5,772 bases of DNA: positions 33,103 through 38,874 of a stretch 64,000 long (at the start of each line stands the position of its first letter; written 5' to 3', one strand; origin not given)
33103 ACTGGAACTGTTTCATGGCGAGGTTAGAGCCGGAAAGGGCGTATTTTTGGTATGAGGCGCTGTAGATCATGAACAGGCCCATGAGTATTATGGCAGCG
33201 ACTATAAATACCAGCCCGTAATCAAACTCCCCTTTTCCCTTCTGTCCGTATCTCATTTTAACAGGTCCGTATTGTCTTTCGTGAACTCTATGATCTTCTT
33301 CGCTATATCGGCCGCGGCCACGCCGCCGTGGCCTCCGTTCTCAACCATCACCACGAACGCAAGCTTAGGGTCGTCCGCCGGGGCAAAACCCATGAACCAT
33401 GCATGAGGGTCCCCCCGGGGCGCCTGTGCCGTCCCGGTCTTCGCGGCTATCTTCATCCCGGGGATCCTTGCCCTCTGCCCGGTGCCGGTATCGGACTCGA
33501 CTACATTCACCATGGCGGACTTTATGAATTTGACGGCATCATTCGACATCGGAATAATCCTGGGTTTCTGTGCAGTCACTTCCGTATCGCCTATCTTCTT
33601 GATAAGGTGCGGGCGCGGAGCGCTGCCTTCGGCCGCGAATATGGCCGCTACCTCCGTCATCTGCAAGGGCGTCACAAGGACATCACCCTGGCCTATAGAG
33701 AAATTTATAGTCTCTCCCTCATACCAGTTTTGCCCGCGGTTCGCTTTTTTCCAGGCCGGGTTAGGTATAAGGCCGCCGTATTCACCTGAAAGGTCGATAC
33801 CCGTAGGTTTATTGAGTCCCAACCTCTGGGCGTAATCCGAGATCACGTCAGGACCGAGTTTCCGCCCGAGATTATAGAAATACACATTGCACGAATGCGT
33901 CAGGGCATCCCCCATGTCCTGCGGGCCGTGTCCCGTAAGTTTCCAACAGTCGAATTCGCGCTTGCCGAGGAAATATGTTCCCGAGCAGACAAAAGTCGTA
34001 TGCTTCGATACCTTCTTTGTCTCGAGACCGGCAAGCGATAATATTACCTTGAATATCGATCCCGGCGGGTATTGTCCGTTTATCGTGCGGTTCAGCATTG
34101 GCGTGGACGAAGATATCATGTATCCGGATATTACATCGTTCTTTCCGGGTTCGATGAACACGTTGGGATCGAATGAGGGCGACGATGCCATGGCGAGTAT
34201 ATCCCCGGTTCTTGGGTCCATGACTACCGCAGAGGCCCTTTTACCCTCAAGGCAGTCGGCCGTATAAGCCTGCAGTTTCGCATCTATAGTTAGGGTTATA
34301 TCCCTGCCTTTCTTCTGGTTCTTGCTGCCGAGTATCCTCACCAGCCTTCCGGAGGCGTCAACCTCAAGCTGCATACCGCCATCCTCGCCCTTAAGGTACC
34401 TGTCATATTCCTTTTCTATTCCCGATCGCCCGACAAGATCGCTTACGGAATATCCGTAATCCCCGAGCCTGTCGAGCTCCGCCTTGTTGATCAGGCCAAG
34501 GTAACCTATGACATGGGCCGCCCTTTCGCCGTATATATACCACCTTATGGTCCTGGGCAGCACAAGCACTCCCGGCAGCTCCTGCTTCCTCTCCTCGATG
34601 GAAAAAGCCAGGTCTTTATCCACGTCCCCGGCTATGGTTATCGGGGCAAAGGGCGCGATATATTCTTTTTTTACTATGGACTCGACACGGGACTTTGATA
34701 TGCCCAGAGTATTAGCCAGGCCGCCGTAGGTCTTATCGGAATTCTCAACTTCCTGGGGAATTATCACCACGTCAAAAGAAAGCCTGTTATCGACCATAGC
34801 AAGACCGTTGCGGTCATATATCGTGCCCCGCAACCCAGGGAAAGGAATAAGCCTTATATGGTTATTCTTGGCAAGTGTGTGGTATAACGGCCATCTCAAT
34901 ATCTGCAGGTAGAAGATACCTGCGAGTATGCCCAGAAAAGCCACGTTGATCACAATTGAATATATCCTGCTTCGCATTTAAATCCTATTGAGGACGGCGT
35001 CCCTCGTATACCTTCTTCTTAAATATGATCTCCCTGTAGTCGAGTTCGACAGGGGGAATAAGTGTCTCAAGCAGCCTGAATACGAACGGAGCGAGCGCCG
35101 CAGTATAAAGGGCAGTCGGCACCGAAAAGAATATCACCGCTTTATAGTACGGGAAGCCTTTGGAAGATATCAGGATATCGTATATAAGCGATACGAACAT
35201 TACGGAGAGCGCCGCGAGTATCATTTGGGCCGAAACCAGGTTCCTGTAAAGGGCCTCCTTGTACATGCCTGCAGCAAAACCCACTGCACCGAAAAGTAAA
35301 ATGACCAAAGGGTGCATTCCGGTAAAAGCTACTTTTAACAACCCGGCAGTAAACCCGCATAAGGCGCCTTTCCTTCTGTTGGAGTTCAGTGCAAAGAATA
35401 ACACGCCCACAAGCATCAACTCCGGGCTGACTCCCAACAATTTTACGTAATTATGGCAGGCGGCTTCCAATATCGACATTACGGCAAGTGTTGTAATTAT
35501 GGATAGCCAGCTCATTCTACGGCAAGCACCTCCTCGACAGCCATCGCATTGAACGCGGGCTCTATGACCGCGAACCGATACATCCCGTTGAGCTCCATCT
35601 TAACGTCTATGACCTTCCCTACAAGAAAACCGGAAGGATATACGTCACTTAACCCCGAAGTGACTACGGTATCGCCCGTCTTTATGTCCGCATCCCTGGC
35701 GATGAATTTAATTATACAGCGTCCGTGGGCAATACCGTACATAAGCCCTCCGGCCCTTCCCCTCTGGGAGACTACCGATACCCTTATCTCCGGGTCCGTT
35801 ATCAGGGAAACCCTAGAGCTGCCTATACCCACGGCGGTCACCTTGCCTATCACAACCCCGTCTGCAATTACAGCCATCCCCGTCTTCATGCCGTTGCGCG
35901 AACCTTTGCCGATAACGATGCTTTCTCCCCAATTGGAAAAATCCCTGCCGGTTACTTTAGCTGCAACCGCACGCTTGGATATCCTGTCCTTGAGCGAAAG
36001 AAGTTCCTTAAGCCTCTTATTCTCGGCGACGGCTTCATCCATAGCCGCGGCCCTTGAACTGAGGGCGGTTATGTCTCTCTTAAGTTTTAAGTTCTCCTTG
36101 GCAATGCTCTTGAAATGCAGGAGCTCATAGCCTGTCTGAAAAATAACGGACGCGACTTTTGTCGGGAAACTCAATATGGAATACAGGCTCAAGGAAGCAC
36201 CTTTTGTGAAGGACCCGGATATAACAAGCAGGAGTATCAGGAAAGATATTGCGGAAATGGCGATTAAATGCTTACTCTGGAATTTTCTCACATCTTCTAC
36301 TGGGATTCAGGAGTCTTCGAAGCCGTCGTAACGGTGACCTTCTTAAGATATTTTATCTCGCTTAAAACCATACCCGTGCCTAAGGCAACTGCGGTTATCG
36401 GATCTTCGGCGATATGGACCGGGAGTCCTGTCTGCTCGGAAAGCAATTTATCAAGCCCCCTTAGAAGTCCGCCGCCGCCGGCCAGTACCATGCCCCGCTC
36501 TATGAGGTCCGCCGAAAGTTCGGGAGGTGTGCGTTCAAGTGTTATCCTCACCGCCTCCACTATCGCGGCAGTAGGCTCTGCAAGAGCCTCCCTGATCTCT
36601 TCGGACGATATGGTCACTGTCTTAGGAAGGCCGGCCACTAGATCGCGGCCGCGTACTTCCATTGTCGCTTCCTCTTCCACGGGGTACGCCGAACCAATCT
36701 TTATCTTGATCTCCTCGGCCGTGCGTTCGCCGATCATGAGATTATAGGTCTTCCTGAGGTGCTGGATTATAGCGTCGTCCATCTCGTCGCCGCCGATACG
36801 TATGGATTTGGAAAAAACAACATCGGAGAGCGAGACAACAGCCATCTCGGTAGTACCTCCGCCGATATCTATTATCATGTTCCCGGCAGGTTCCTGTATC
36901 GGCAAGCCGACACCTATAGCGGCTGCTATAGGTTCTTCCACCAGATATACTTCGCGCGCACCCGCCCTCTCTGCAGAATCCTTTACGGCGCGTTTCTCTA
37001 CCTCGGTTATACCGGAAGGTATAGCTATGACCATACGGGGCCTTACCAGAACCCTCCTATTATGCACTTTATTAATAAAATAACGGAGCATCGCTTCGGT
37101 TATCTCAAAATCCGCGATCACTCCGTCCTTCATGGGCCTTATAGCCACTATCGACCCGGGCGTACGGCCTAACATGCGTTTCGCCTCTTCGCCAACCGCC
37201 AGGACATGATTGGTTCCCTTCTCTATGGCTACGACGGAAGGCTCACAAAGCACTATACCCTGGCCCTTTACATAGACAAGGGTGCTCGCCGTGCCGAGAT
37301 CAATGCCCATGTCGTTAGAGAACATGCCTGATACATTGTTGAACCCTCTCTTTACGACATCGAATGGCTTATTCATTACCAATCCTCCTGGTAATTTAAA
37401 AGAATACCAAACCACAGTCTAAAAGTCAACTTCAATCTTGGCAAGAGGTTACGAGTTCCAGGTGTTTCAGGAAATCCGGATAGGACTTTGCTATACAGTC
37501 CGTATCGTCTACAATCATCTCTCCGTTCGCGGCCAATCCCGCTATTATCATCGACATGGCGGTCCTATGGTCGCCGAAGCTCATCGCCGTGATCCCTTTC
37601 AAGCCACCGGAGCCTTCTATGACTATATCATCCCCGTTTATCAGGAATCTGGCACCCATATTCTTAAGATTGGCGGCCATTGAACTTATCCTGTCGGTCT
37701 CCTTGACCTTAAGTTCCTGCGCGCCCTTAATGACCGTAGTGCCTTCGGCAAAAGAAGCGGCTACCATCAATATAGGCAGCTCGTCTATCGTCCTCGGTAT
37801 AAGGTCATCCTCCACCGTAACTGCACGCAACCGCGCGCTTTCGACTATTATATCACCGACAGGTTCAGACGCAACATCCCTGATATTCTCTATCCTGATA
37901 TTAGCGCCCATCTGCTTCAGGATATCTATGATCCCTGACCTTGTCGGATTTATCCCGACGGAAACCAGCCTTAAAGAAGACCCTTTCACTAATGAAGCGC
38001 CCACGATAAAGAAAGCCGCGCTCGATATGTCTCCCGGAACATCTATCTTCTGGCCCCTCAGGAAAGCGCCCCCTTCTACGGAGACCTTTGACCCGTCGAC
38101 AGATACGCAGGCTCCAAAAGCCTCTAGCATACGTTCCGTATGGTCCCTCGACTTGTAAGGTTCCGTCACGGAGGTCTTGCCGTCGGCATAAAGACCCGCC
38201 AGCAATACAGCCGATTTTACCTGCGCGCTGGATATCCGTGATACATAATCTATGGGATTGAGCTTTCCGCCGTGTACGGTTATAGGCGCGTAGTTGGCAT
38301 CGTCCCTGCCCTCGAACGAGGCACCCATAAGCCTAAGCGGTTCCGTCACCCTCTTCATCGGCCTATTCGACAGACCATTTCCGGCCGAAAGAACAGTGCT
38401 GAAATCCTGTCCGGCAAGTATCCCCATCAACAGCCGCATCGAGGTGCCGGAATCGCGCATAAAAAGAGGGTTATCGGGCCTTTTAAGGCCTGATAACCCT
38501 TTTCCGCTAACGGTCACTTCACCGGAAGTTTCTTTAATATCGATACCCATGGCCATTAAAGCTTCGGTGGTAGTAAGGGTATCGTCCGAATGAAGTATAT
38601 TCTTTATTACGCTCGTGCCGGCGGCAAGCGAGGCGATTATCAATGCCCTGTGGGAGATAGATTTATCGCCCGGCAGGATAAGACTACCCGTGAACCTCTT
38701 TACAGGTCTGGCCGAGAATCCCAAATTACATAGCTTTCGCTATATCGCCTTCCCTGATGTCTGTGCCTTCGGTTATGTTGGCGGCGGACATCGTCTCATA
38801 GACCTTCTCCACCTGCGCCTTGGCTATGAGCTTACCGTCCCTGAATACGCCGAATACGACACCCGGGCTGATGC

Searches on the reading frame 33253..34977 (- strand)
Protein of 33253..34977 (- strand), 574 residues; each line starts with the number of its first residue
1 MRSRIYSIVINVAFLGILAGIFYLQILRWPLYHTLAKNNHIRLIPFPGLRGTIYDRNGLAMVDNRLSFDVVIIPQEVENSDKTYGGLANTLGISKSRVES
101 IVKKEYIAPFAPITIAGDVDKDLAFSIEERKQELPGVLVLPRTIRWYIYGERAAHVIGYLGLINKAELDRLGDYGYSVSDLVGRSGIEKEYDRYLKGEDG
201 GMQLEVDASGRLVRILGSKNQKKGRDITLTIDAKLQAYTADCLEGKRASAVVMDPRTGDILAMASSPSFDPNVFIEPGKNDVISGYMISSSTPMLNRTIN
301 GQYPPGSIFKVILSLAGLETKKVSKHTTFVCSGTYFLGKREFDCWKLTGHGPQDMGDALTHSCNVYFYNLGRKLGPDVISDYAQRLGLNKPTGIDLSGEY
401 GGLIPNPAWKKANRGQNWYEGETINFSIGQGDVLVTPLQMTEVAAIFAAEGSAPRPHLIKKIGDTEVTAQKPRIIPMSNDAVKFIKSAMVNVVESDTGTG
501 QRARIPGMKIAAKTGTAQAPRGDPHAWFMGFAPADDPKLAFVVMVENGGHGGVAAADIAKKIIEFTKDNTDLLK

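Call 5: search_protein_families(library=pfam, proteins=[window:33253-34977:-], max_evalue=0.01)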
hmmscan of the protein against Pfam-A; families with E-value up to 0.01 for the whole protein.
window:33253-34977:- (574 aa): 2 families
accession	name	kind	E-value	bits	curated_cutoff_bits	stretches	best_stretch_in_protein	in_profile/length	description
PF00905.27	Transpeptidase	-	9.6e-80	268.4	22.1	1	249-564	2-299/299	Penicillin binding protein transpeptidase domain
PF03717.20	PBP_dimer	-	1.8e-44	152.7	24.4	1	47-214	3-177/180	Penicillin-binding Protein dimerisation domain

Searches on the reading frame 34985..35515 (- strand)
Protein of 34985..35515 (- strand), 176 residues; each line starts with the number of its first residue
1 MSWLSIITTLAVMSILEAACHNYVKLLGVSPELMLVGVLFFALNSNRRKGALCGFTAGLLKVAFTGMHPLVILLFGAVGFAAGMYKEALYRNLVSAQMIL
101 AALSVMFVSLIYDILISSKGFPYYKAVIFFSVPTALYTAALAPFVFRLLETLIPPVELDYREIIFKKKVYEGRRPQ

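Call 5: search_protein_families(library=pfam, proteins=[window:34985-35515:-], max_evalue=0.01)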
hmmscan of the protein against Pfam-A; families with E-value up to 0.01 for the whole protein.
window:34985-35515:- (176 aa): 1 family
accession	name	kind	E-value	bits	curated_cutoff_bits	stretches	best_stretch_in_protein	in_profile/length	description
PF04093.17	MreD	-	2.1e-06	28.4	24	1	3-148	7-154/158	rod shape-determining protein MreD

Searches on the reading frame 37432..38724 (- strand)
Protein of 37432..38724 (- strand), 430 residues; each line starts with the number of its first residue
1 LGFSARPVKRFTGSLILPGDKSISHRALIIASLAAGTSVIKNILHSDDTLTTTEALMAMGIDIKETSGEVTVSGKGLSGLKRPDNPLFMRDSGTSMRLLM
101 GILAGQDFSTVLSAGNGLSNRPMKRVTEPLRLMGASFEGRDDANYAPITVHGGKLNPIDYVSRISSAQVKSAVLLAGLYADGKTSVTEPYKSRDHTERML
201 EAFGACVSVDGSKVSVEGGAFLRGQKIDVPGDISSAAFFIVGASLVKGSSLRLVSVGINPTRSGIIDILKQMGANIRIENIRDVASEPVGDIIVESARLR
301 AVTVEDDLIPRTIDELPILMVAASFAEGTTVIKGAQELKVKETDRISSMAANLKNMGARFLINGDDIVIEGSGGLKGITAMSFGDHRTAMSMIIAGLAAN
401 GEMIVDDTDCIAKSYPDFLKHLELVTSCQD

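Call 54: search_protein_families(library=pfam, proteins=[window:37432-38724:-], max_evalue=0.00001)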
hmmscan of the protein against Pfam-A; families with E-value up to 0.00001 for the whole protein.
window:37432-38724:- (430 aa): 1 family
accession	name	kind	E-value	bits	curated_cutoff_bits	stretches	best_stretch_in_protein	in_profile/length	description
PF00275.25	EPSP_synthase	-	1.2e-114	383.7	22.8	1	7-422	3-417/417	EPSP synthase (3-phosphoshikimate 1-carboxyvinyltransferase)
